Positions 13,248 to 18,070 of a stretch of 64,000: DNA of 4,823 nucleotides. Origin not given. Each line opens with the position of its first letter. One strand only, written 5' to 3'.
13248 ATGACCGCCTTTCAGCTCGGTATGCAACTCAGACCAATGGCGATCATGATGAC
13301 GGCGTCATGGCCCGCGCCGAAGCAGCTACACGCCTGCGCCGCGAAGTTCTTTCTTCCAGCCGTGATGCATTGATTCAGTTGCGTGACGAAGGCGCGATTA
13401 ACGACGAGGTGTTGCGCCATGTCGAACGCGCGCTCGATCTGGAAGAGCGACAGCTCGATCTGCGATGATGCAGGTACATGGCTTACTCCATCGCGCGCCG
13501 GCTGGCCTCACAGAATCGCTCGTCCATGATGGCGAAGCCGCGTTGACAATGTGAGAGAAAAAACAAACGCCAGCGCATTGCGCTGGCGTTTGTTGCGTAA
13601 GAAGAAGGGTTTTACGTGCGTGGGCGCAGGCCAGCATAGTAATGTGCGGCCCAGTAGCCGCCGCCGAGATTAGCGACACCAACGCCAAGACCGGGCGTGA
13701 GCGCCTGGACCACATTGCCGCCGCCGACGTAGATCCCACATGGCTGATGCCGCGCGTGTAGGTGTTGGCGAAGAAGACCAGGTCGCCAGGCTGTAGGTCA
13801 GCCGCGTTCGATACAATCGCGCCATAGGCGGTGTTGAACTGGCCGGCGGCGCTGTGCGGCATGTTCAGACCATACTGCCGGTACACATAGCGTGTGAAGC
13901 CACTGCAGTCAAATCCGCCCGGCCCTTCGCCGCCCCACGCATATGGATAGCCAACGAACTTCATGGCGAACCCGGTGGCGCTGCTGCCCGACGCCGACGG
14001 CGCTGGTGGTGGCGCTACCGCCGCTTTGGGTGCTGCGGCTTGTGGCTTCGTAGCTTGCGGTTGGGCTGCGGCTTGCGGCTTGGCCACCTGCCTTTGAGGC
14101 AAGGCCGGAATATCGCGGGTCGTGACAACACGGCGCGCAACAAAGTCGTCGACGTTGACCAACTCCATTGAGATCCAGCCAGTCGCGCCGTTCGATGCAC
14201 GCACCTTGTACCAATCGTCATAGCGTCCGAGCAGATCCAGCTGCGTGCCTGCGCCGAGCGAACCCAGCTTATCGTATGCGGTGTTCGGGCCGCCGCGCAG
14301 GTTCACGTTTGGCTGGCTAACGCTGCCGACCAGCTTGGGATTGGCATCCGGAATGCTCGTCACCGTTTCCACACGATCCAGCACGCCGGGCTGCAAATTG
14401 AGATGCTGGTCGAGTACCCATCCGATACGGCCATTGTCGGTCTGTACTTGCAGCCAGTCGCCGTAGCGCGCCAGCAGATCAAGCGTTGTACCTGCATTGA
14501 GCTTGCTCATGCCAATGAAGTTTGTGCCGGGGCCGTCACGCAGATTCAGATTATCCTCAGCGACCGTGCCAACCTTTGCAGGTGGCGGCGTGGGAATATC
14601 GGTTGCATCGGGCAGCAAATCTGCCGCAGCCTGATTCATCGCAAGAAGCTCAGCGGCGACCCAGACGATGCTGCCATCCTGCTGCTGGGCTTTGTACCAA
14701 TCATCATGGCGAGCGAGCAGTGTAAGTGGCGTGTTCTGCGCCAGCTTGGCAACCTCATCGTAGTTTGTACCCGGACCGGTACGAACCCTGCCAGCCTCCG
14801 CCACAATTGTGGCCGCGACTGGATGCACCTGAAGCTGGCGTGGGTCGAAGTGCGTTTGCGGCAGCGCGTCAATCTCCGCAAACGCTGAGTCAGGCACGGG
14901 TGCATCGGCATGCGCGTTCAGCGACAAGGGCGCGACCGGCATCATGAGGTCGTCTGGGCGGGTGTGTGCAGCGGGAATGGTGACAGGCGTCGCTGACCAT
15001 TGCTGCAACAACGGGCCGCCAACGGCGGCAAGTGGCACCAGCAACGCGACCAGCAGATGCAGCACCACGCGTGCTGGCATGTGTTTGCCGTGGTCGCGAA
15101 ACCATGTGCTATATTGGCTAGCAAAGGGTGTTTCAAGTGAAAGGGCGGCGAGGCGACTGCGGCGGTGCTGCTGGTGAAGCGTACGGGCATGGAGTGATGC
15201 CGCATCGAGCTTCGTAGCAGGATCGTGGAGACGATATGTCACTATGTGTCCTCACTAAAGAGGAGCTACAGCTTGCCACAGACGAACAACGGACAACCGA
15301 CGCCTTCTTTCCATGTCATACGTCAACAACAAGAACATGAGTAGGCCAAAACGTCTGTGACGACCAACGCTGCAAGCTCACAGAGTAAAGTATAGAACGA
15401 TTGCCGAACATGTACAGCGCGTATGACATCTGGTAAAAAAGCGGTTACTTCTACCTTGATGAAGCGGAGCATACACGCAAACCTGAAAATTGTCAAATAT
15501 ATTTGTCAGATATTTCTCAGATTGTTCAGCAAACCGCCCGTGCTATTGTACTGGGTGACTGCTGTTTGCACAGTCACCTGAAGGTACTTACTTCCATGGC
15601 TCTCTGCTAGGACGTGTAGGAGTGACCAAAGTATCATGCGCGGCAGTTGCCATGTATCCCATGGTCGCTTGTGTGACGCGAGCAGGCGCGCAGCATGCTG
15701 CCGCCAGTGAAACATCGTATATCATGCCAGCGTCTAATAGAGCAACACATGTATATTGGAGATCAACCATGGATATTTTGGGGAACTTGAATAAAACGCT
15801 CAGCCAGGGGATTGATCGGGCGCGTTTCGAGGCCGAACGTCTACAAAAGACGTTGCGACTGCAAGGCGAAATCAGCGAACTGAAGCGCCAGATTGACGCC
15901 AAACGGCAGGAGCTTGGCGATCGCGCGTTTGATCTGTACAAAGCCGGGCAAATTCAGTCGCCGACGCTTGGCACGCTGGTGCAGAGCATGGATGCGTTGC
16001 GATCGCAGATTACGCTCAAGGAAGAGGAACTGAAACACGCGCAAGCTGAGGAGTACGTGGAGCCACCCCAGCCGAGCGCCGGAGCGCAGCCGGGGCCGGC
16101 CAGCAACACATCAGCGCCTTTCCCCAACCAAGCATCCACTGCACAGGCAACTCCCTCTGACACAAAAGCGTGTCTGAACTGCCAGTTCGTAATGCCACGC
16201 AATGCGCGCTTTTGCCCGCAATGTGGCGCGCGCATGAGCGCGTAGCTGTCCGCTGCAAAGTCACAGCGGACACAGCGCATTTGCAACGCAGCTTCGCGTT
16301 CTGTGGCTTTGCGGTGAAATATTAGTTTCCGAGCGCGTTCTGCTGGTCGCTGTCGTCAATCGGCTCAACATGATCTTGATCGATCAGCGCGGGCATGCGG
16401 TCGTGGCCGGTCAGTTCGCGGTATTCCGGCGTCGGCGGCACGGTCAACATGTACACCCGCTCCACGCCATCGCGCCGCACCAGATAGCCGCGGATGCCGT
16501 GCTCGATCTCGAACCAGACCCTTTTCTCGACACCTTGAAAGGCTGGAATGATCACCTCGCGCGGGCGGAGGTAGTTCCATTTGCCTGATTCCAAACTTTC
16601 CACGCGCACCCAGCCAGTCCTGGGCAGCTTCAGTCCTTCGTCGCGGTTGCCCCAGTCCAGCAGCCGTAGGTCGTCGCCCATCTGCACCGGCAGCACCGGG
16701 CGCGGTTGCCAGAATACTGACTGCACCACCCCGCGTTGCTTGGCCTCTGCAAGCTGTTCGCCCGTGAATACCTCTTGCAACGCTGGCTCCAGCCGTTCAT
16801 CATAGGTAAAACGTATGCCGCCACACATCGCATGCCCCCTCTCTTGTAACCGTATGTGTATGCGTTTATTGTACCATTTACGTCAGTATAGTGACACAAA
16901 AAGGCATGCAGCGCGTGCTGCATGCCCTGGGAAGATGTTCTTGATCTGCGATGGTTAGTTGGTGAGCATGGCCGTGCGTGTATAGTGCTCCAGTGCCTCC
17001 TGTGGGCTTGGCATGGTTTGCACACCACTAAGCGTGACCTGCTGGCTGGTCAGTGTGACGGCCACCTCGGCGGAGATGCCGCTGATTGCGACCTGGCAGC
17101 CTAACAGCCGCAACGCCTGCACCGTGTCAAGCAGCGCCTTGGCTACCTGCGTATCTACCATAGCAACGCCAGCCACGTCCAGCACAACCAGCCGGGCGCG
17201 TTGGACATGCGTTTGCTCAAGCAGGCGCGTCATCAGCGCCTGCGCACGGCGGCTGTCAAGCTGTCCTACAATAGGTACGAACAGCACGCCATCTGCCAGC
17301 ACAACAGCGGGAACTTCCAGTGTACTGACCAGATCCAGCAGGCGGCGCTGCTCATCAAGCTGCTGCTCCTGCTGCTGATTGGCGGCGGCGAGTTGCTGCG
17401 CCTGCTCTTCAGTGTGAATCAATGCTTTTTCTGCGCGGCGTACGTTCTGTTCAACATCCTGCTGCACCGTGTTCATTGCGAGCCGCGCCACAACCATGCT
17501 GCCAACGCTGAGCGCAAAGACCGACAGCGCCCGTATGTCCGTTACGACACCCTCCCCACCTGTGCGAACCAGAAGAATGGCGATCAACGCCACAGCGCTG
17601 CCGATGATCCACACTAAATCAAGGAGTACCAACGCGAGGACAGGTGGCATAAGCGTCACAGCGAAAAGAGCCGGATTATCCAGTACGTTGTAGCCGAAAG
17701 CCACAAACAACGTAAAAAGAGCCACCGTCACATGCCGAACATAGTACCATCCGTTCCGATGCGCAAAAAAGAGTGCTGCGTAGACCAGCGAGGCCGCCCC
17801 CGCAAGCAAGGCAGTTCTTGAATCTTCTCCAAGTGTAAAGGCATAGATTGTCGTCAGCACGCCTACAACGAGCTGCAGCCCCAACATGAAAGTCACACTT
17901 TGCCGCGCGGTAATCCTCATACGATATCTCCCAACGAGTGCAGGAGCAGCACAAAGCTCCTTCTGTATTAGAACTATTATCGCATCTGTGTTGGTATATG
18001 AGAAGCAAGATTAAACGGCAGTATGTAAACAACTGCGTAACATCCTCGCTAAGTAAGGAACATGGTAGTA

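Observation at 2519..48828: Window-wide family of heptanucleotide-repeat hairpin elements, in genes as well as between them (overview)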

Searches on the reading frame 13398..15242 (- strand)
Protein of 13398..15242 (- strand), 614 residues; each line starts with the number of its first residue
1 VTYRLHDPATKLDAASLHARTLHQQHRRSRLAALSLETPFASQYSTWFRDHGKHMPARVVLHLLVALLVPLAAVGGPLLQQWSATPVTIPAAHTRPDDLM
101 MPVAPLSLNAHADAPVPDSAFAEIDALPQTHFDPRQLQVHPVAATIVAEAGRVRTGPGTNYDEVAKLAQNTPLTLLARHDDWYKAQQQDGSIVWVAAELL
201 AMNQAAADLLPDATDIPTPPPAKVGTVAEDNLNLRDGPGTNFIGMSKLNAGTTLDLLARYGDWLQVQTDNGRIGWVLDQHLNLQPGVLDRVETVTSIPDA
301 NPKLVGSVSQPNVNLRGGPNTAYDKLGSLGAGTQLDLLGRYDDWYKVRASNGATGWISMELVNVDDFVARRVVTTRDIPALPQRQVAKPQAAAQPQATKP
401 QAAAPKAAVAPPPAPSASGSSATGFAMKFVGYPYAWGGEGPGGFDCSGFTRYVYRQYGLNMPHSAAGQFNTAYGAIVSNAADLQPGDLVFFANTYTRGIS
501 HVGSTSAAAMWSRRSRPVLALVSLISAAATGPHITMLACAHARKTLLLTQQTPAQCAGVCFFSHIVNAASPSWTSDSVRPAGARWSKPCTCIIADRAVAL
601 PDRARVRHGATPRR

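Call 9: search_protein_families(library=pfam, proteins=[window:13398-15242:-])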
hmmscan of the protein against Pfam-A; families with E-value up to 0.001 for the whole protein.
window:13398-15242:- (614 aa): 7 families
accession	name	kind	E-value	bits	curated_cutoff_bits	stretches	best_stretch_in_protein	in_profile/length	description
PF08239.17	SH3_3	-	4.6e-37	126.4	27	3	312-362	2-53/54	Bacterial SH3 domain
PF06347.19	SH3_4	-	1.2e-21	76.7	24.1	2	311-362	3-54/56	Bacterial SH3 domain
PF00877.26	NLPC_P60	-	8.2e-18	64.8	23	1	431-503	1-69/105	NlpC/P60 family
PF23795.1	SH3_YKFC_2nd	-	2.9e-09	37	27.4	0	327-364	19-56/57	YKFC SH3b2 domain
PF18348.7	SH3_16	-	7.1e-09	35.7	25.8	0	249-281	16-49/49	Bacterial dipeptidyl-peptidase Sh3 domain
PF13457.12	GW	-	4.2e-05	24.6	21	0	261-279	55-73/76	GW (Gly-Tryp) dipeptide domain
PF07653.23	SH3_2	-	0.0006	19.9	21.8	0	333-364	22-54/55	Variant SH3 domain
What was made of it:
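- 14034..14082 (.): X2: degenerate period-7 array (TGCGGCT, 73% match, 17% indels) in the linker of an SH3/NlpC-P60 protein. Its membership of the class is uncertain. Pfam (call 9).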

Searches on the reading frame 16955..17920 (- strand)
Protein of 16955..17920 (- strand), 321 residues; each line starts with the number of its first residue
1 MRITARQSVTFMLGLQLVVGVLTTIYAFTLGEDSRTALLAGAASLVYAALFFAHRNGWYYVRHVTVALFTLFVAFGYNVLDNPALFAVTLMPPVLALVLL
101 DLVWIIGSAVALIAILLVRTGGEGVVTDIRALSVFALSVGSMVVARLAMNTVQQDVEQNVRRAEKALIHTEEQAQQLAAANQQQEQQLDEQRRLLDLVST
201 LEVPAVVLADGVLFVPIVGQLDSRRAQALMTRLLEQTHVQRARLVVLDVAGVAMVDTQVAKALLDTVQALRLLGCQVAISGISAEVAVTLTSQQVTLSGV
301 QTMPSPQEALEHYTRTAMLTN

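Call 85: search_protein_families(library=pfam, max_evalue=0.00001, proteins=[window:16955-17920:-])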
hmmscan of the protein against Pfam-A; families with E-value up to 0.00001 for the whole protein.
window:16955-17920:- (321 aa): 1 family
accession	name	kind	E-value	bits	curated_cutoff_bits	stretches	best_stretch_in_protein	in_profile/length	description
PF01740.26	STAS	-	5.2e-14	52.3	22.6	1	206-291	4-89/106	STAS domain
